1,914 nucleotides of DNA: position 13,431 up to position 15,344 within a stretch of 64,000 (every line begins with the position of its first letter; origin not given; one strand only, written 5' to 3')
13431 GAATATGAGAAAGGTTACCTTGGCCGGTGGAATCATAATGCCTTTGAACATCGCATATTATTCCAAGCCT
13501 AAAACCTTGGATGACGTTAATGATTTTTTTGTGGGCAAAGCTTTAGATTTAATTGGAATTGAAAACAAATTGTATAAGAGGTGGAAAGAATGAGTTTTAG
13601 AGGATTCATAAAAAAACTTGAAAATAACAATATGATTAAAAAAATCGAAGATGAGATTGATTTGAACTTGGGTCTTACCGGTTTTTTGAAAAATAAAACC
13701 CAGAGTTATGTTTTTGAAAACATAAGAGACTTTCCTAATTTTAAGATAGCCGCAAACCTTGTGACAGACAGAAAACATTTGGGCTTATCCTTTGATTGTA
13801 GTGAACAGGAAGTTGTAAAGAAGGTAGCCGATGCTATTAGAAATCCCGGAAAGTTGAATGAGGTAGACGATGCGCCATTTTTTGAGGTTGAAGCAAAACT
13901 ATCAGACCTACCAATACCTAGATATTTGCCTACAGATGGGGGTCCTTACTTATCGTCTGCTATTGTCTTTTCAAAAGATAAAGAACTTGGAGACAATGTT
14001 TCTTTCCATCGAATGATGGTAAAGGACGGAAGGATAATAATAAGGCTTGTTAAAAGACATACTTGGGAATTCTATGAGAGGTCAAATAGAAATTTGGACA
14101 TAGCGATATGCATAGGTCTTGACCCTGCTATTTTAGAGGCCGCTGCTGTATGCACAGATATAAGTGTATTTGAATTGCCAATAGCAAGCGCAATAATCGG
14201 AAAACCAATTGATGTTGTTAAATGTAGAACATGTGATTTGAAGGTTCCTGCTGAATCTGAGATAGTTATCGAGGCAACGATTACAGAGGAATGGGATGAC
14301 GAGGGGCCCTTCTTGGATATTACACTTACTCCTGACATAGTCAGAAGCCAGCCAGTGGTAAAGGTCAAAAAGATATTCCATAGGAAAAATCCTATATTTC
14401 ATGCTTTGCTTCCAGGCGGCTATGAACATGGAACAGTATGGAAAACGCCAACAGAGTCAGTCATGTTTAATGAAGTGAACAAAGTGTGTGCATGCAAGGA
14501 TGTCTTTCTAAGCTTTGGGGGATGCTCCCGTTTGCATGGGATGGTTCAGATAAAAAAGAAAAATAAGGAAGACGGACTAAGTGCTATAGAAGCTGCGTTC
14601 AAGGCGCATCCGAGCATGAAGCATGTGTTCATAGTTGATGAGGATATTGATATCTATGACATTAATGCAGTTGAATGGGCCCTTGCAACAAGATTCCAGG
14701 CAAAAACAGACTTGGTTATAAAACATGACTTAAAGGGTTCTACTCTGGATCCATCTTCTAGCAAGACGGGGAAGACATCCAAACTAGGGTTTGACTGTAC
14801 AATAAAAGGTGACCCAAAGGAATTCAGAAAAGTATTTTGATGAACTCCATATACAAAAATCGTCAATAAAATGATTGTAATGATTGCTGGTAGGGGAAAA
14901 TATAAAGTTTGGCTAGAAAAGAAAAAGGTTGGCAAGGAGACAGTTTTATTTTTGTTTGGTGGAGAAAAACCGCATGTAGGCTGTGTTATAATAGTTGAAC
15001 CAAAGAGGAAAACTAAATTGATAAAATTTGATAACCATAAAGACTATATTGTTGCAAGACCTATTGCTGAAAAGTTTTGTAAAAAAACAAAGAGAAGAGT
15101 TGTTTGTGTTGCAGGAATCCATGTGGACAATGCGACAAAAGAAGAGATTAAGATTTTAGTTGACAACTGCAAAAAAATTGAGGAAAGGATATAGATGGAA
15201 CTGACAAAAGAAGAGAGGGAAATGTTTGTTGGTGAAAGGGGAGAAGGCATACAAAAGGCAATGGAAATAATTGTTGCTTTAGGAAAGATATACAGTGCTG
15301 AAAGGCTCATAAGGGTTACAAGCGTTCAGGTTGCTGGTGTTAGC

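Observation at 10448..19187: Complete archaeal-type mevalonate pathway in one contiguous supercluster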

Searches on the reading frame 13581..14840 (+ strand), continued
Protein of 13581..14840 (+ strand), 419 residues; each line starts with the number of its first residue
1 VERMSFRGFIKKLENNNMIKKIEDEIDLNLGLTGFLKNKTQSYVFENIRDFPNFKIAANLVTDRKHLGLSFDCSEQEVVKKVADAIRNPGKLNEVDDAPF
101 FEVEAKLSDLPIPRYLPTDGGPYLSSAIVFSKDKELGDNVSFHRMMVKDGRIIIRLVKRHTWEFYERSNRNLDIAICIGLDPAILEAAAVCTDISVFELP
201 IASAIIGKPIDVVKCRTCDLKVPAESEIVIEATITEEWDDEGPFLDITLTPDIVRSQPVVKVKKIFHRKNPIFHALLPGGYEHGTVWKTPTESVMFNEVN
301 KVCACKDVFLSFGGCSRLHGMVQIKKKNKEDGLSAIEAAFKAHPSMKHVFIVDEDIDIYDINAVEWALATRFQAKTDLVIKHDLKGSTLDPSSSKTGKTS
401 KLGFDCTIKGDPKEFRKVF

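Call 58: find_encoding_contigs(protein=P0007, flank=8000, max_places=1)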
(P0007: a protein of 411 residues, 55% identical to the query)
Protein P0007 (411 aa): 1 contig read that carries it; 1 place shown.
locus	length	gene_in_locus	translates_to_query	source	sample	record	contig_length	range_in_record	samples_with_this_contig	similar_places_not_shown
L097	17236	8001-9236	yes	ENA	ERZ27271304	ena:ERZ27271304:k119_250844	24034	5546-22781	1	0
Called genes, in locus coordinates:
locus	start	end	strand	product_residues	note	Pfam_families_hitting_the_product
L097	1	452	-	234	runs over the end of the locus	-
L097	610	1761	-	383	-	-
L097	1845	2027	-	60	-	-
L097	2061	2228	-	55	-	-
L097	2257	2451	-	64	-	-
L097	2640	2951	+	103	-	-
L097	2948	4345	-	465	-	PF01266:DAO (faint), PF01494:FAD_binding_3 (faint), PF03486:HI0933_like (faint), PF07992:Pyr_redox_2 (weak), PF21688:FAD-depend_C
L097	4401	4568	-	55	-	-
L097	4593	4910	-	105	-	PF07282:Cas12f1-like_TNB (faint), PF01096:Zn_ribbon_TFIIS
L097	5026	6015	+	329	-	PF00288:GHMP_kinases_N, PF08544:GHMP_kinases_C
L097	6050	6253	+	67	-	-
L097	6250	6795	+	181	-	-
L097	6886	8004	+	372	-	-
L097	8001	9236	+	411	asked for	PF20695:UbiD_N, PF01977:UbiD, PF20696:UbiD_C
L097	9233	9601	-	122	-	-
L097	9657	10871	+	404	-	PF04412:AcnX, PF28403:AcnX_2nd, PF28406:AcnX_3rd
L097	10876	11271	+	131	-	PF01989:AcnX_swivel_put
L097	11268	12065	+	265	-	PF00696:AA_kinase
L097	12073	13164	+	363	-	PF00478:IMPDH (faint), PF01070:FMN_dh, PF03060:NMO (faint), PF01645:Glu_synthase (weak)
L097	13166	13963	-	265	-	-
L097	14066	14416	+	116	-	-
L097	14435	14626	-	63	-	PF00833:Ribosomal_S17e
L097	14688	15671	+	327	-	PF21572:Nop5_56-rel_N_Arc (faint), PF01798:Nop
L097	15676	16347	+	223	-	PF01269:Fibrillarin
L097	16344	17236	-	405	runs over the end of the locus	-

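Call 72: search_protein_families(library=pfam, proteins=[L002:8605-9720:+], max_evalue=0.001)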
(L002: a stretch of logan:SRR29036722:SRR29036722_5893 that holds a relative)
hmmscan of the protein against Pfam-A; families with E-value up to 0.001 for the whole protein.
L002:8605-9720:+ (371 aa): 1 family
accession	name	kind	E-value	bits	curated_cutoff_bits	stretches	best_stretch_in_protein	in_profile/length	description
PF08544.19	GHMP_kinases_C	-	2.8e-06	28.1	21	1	270-355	1-83/85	GHMP kinases C terminal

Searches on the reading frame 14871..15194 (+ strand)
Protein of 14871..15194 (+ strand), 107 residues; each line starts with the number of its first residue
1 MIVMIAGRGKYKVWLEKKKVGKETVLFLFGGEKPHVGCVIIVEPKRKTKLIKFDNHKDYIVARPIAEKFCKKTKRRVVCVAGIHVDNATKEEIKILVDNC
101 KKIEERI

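Call 3: search_protein_families(library=pfam, proteins=[window:14871-15194:+], max_evalue=0.01)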
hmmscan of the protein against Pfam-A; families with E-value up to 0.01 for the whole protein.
window:14871-15194:+ (107 aa): 1 family
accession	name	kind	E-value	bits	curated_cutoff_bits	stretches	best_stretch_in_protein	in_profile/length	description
PF21758.2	PAC_bac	-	3.6e-28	98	27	1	8-105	2-108/115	Bacterial proteasome assembling chaperone-like protein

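Call 4: search_protein_families(library=ncbifam, proteins=[window:14871-15194:+], max_evalue=0.01)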
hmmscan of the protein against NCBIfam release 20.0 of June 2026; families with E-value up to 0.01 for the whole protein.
window:14871-15194:+ (107 aa): 0 families

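Call 21: search_solved_structures(query=window:14871-15194:+, show_alignments=3, max_evalue=1)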
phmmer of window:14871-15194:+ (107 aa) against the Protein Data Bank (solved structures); distinct sequences matched with E-value up to 1: 4.
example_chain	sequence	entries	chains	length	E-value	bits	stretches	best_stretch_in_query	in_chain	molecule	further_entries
8p4w_A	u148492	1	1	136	5e-05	26.6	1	15-95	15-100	Protein LpdD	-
8pzh_A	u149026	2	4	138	5.2e-05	26.6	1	15-95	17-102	Protein LpdD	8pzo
8po5_A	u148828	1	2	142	5.7e-05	26.5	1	16-95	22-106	Protein LpdD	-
3gxq_A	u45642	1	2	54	0.14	15.6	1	28-73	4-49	Putative regulator of transfer genes ArtA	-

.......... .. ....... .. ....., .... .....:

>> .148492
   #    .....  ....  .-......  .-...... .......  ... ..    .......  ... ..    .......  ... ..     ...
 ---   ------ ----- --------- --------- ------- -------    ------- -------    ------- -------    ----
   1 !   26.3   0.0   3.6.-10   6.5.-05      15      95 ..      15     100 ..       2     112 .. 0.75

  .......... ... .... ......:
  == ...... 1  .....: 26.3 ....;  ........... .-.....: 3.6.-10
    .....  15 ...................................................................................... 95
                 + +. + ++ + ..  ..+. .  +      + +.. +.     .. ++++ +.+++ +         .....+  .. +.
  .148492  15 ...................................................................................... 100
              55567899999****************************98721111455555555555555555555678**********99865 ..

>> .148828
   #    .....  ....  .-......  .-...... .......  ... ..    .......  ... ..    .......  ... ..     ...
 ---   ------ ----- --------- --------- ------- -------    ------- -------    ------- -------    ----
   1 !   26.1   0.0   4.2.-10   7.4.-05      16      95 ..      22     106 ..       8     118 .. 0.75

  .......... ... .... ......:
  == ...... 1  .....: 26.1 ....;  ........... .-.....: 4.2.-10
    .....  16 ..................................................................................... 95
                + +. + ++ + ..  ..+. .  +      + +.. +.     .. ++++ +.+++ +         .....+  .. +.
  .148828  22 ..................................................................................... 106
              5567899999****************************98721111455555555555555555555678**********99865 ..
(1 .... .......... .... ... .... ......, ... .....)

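Call 64: predict_structure(protein=window:14871-15194:+)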
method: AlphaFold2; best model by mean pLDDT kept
length: 107 residues; sequences in the alignment: 1
mean_pLDDT: 57.8   pTM: 0.44
mean pLDDT of the five models: 57.8, 56.6, 55.4, 52.4, 52.0
residues with pLDDT >= 90: 0; 70-90: 11; 50-70: 72; < 50: 24
segments of 3 or more residues with pLDDT < 50: 1-12, 50-55
pLDDT, mean of each block of 10 residues (from residue 1): 35 58 64 53 54 50 67 68 60 70 59
secondary structure, 60 per line:
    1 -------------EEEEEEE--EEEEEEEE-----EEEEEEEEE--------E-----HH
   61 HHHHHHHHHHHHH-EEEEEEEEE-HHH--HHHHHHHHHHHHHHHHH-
elements in order: E14-20 E23-30 E36-44 H59-73 E75-83 H90-106

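Call 67: fold_search(model_id=the predicted structure, library=pdb)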
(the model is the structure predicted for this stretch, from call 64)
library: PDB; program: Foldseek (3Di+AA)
matches with E <= 10: 62; with E <= 0.001: 0
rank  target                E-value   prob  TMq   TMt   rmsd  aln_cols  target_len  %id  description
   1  4hzb_F                3.1e+00  0.18  0.25  0.24   1.8        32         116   12  Crystal structure of the type VI SeMet effector-immunity complex Tae3-Tai3 from Ralstonia pickettii (released 2013-08-21)
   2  7lvh_A                3.1e+00  0.06  0.22  0.10  11.2        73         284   14  CRYSTAL STRUCTURE OF AP2 ASSOCIATED KINASE 1 ISOFORM 1 COMPLEXED WITH LIGAND N-[3-METHOXY-4-(1,3-OXAZOL-5-YL)PHENYL]-3 (released 2021-07-28)
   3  6yfd_AA               3.3e+00  0.04  0.27  0.17  18.0       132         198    8  Virus-like particle of Beihai levi-like virus 14 (released 2020-09-02)
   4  8gmd_B                3.7e+00  0.05  0.21  0.09  11.1        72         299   12  CRYSTAL STRUCTURE OF AP2 ASSOCIATED KINASE 1 COMPLEXED WITH (5P)-3-({(8R)-5-[(4-aminopiperidin-1-yl)methyl]pyrrolo[2,1 (released 2023-07-12)
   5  9krz_A                3.7e+00  0.04  0.19  0.09  11.0        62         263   13  Crystal structure Of MerTK kinase domain in complex with compound 11 (released 2025-10-08)
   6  7ky9_A                3.7e+00  0.04  0.25  0.05   9.0       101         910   10  Structure of the S. cerevisiae phosphatidylcholine flippase Dnf2-Lem3 complex in the E1-ADP state (released 2021-01-06)
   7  7ky6_A                3.9e+00  0.06  0.25  0.04   8.3        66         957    6  Structure of the S. cerevisiae phosphatidylcholine flippase Dnf1-Lem3 complex in the apo E1 state (released 2021-01-06)
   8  5i3o_A                3.9e+00  0.05  0.21  0.09  11.4        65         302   17  Crystal Structure of BMP-2-inducible kinase in complex with an Indazole inhibitor (released 2016-03-09)
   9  4hz9_B                4.1e+00  0.15  0.25  0.22   1.9        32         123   12  Crystal structure of the type VI native effector-immunity complex Tae3-Tai3 from Ralstonia pickettii (released 2013-08-21)
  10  6yfd_AB               4.1e+00  0.04  0.27  0.17  18.0       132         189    8  Virus-like particle of Beihai levi-like virus 14 (released 2020-09-02)
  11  7aw4_A                4.4e+00  0.03  0.19  0.09  11.9        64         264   14  MerTK kinase domain with type 3 inhibitor from a DNA-encoded library (released 2021-03-03)
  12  4wsq_B                4.6e+00  0.04  0.21  0.09  11.4        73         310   12  Crystal Structure of Adaptor Protein 2 Associated Kinase (AAK1) in complex with small molecule inhibitor (released 2014-11-05)
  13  4hzb_C                4.9e+00  0.14  0.26  0.23   1.8        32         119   12  Crystal structure of the type VI SeMet effector-immunity complex Tae3-Tai3 from Ralstonia pickettii (released 2013-08-21)
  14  9qoy_A                4.9e+00  0.03  0.18  0.09  11.8        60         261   10  Pseudomonas aeruginosa APH(3")-IIb - Wild Type (released 2026-04-08)
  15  7m5z_B                4.9e+00  0.01  0.15  0.08  11.1        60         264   17  Crystal Structure of the MerTK Kinase Domain in Complex with Inhibitor MIPS15692 (released 2021-10-06)
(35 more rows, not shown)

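Call 69: find_related_loci(query=A3, collection=metagenome_contigs, flank=5000)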
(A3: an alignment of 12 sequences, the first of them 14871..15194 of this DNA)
Query A3 (107 aa) in metagenome_contigs; peptide patterns used: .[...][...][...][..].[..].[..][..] (x = any residue, [..] = any of these).
539 stretches matched a pattern; 289 encode a relative of the query (tblastn E <= 1e-3); the best 80 are kept; 80 distinct loci.
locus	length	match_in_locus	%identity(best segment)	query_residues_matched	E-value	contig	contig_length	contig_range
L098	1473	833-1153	89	1-107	2e-62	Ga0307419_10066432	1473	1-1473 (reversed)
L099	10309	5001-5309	62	1-103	4e-41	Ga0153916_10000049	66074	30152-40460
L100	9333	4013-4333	55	1-107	2e-39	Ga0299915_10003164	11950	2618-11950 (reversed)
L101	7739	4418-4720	55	3-103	7e-39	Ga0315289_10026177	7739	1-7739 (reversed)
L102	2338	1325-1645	56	1-107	1e-38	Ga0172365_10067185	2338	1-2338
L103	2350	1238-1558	56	1-107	1e-38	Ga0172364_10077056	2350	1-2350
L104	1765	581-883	54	1-101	1e-38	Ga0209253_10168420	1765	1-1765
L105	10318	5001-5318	58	2-107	5e-38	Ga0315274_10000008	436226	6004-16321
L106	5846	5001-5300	57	1-100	5e-38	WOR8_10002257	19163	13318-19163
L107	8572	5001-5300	57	1-100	8e-38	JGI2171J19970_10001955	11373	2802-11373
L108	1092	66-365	58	1-100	8e-39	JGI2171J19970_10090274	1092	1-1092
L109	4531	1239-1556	53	2-107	7e-37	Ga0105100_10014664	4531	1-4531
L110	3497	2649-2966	55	2-107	6e-37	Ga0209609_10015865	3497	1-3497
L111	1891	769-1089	52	1-107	4e-37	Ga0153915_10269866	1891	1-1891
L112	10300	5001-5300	56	1-100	8e-37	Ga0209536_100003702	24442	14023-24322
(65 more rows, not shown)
